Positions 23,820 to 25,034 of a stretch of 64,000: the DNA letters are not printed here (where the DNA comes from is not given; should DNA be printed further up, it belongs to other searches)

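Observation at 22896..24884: Ftr and Mch homologs embedded in a sugar/amidohydrolase catabolic operon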

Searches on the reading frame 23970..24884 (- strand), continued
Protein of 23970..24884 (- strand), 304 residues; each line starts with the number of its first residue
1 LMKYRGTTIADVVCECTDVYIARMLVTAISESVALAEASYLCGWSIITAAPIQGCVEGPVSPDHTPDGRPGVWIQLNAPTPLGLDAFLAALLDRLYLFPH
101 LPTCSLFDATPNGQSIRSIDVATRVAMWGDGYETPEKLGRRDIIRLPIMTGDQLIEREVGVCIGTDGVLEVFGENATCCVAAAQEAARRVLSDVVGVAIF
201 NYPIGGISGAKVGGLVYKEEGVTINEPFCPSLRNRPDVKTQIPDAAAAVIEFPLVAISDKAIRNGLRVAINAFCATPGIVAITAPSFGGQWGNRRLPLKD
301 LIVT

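Call 42: list_cluster_members(proteins=[P0032, P0036, P0040, P0047, P0075, P0079, P0082, P0102, P0104, P0105])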
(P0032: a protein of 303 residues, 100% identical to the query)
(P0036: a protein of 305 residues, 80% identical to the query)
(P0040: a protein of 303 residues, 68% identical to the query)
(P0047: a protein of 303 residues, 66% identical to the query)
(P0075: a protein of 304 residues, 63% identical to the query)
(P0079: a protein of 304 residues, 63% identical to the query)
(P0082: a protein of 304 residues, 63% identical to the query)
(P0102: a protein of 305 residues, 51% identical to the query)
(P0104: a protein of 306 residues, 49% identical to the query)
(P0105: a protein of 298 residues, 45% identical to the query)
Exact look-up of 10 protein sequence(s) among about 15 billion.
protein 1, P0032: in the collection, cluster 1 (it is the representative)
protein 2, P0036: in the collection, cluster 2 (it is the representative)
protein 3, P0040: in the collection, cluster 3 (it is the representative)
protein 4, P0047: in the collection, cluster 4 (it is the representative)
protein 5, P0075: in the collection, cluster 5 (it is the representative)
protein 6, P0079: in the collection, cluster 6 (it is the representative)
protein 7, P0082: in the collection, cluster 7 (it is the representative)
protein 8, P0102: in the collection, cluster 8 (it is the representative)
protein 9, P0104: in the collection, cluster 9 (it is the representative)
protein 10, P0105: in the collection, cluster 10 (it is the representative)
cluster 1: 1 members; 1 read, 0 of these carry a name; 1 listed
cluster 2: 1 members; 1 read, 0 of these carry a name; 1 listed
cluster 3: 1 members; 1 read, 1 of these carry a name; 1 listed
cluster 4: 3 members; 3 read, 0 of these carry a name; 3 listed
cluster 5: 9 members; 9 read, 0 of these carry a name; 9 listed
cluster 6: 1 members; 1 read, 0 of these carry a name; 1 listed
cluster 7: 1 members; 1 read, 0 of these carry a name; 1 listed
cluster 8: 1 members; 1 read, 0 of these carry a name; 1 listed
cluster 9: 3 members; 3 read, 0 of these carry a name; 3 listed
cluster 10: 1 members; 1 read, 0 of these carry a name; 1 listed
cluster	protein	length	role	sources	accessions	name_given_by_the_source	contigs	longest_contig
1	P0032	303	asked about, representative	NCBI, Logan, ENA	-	-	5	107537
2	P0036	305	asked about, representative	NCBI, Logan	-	-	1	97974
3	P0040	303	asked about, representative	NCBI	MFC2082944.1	hypothetical protein ACFLSG_02770 [Candidatus Bipolaricaulota bacterium]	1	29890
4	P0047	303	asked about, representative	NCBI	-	-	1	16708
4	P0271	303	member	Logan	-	-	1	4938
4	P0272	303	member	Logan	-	-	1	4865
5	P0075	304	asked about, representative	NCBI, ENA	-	-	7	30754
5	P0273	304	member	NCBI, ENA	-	-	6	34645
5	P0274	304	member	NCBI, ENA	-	-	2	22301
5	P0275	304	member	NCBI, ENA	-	-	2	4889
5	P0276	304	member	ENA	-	-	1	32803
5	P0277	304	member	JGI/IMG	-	-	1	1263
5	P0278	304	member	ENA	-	-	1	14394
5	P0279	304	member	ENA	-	-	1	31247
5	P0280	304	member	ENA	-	-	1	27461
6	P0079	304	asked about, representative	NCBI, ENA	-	-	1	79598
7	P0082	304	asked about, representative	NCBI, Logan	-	-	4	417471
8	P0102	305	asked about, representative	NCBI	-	-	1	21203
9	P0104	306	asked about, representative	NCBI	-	-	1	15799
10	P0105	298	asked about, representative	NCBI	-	-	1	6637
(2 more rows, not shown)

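Call 46: find_encoding_contigs(protein=P0102, flank=10000, max_places=1)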
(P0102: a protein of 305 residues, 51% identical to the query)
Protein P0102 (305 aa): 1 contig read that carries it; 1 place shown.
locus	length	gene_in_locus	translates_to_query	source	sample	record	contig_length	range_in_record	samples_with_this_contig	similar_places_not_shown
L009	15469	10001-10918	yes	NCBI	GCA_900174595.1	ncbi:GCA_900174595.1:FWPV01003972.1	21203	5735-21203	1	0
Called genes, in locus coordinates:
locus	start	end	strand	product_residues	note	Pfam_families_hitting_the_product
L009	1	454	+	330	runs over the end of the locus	PF00356:LacI, PF00532:Peripla_BP_1, PF13407:Peripla_BP_4, PF13377:Peripla_BP_3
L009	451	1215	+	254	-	PF01791:DeoC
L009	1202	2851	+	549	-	PF16371:MetallophosN, PF00149:Metallophos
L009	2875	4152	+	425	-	PF01547:SBP_bac_1, PF13416:SBP_bac_8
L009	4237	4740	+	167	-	PF00174:Oxidored_molyb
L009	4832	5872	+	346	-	PF08240:ADH_N, PF16912:Glu_dehyd_C, PF00107:ADH_zinc_N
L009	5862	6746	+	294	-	PF00528:BPD_transp_1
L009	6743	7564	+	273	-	PF00528:BPD_transp_1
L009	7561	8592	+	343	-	PF00781:DAGK_cat, PF01513:NAD_kinase (weak)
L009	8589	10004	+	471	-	PF07969:Amidohydro_3 (faint), PF01979:Amidohydro_1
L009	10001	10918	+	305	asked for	PF01913:FTR, PF02741:FTR_C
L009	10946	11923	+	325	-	PF02289:MCH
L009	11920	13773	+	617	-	PF02730:AFOR_N, PF01314:AFOR_C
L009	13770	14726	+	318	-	PF02730:AFOR_N, PF01314:AFOR_C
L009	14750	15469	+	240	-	?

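Call 47: find_encoding_contigs(protein=P0099, flank=10000, max_places=1)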
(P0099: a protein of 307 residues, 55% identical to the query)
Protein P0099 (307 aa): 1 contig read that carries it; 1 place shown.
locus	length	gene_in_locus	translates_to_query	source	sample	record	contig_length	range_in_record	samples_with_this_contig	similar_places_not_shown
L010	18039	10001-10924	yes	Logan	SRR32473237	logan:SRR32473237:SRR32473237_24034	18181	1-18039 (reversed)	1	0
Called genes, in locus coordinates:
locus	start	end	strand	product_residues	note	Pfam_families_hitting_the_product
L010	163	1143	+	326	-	PF00676:E1_dh, PF00456:Transketolase_N (weak)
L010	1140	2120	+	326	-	PF02779:Transket_pyr, PF02780:Transketolase_C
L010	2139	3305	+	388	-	PF00364:Biotin_lipoyl, PF02817:E3_binding, PF00198:2-oxoacid_dh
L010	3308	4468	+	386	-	PF00890:FAD_binding_2 (faint), PF01134:GIDA (faint), PF01266:DAO, PF07992:Pyr_redox_2 (faint), PF12831:FAD_oxidored (weak), PF13450:NAD_binding_8 (weak)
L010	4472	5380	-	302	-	PF09176:Mpt_N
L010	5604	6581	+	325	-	PF01244:Peptidase_M19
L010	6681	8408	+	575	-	PF13481:AAA_25 (faint), PF20703:nSTAND1 (faint), PF00005:ABC_tran, PF02463:SMC_N (faint), PF13191:AAA_16 (faint), PF13304:AAA_21 (faint), PF13555:AAA_29 (faint), PF00005:ABC_tran, +1 more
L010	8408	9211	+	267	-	PF02361:CbiQ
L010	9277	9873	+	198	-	PF09819:ABC_cobalt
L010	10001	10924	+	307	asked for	PF01913:FTR, PF02741:FTR_C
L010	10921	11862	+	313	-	PF02289:MCH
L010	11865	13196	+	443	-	PF01979:Amidohydro_1, PF07969:Amidohydro_3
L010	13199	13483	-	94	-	PF17806:SO_alpha_A3, PF04324:Fer2_BFD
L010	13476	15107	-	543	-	PF00070:Pyr_redox (faint), PF00890:FAD_binding_2 (faint), PF01266:DAO (faint), PF07992:Pyr_redox_2, PF12831:FAD_oxidored, PF13450:NAD_binding_8 (weak), PF13738:Pyr_redox_3 (weak), PF12838:Fer4_7 (weak), +3 more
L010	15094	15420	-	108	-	PF13510:Fer2_4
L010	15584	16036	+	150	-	PF00293:NUDIX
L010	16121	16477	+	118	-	-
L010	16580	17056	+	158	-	PF00583:Acetyltransf_1, PF13673:Acetyltransf_10, PF13508:Acetyltransf_7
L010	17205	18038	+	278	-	?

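Call 51: search_protein_families(library=ncbifam, proteins=[L010:4472-5380:-, L010:5604-6581:+, L010:9277-9873:+, L010:13476-15107:-, L005:5003-6472:+, L005:12649-13611:-, L005:300-1316:-, L010:10921-11862:+], max_evalue=0.00001)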
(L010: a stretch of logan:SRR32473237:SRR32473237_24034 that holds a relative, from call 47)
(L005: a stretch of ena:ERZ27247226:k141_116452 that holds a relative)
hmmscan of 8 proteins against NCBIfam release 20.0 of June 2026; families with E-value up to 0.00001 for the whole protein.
L010:4472-5380:- (302 aa): 0 families

L010:5604-6581:+ (325 aa): 0 families

L010:9277-9873:+ (198 aa): 0 families

L010:13476-15107:- (543 aa): 60 families (the best 25 are shown)
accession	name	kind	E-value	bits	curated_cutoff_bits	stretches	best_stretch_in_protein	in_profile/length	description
TIGR01372.1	soxA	subfamily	3.6e-45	154.2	1164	1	4-324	169-487/996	sarcosine oxidase subunit alpha family protein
NF009410.0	PRK12771.1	subfamily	1.3e-27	96.6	516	2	198-460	318-562/566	NAD(P)-binding protein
TIGR01292.1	TRX_reduct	equivalog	1e-26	93.4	343.45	1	5-317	2-298/300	thioredoxin-disulfide reductase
TIGR01350.1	lipoamide_DH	equivalog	1.3e-17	63.7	408.8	1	91-312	116-326/461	dihydrolipoyl dehydrogenase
NF003585.0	PRK05249.1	equivalog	4e-14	52.1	465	1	2-41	5-44/464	Si-specific NAD(P)(+) transhydrogenase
NF009454.0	PRK12814.1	equivalog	4.7e-14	51.7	916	0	7-49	197-239/657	putative NADPH-dependent glutamate synthase small subunit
TIGR04018.1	Bthiol_YpdA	hypoth_equivalog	9e-14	51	339.9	1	76-316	84-310/316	YpdA family putative bacillithiol disulfide reductase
TIGR03143.1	AhpF_homolog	hypoth_equivalog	3.6e-13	48.9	687.65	1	5-324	6-313/555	putative alkyl hydroperoxide reductase F subunit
NF004939.0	PRK06292.1-1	equivalog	9e-13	47.7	435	1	101-317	128-335/476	dihydrolipoyl dehydrogenase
TIGR03140.1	AhpF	equivalog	9.9e-13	47.4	502.9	1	3-299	212-490/515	alkyl hydroperoxide reductase subunit F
NF009409.0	PRK12770.1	subfamily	3.8e-12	45.9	343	1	7-311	22-342/360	putative glutamate synthase subunit beta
TIGR01317.1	GOGAT_sm_gam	subfamily_domain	4.5e-12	45.6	447.7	0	145-190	138-182/485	glutamate synthase small subunit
NF046103.1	NOXase_Strep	equivalog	2.3e-11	43.3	600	1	74-320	67-304/442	H2O-forming NADH oxidase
NF042949.2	3PPDioc_HcaD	equivalog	1.4e-10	40.5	450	1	7-303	5-283/386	3-phenylpropionate/cinnamic acid dioxygenase ferredoxin--NAD(+) reductase subunit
TIGR03997.1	mycofact_OYE_2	equivalog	1.7e-10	39.9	793.15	1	6-135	382-491/645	mycofactocin system FadH/OYE family oxidoreductase 2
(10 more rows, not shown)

L005:5003-6472:+ (489 aa): 0 families

L005:12649-13611:- (320 aa): 1 family
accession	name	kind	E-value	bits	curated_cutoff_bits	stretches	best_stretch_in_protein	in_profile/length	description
TIGR03120.1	one_C_mch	equivalog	5.4e-90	301.7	228.8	1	8-318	2-310/313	methenyltetrahydromethanopterin cyclohydrolase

L005:300-1316:- (338 aa): 1 family
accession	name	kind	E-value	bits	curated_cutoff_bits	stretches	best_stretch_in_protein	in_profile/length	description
TIGR03120.1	one_C_mch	equivalog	4.2e-66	223.2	228.8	1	12-331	1-309/313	methenyltetrahydromethanopterin cyclohydrolase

L010:10921-11862:+ (313 aa): 1 family
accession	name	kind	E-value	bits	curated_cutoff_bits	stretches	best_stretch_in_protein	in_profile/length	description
TIGR03120.1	one_C_mch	equivalog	9.3e-58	195.8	228.8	1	7-309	7-309/313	methenyltetrahydromethanopterin cyclohydrolase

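Call 55: search_protein_families(library=pfam, proteins=[L010:4472-5380:-, L005:5003-6472:+], max_evalue=0.0001)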
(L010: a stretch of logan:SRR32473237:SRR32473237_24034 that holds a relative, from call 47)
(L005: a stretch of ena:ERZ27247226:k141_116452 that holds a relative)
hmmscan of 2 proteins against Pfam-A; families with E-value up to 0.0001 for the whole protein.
L010:4472-5380:- (302 aa): 1 family
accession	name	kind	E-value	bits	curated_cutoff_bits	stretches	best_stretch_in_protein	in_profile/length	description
PF09176.16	Mpt_N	-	3.9e-23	81.8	27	1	16-95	1-80/81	Methylene-tetrahydromethanopterin dehydrogenase, N-terminal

L005:5003-6472:+ (489 aa): 1 family
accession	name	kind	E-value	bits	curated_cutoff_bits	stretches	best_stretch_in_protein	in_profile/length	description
PF09959.14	DUF2193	-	4e-140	468.1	25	1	2-485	2-494/498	Uncharacterized protein conserved in archaea (DUF2193)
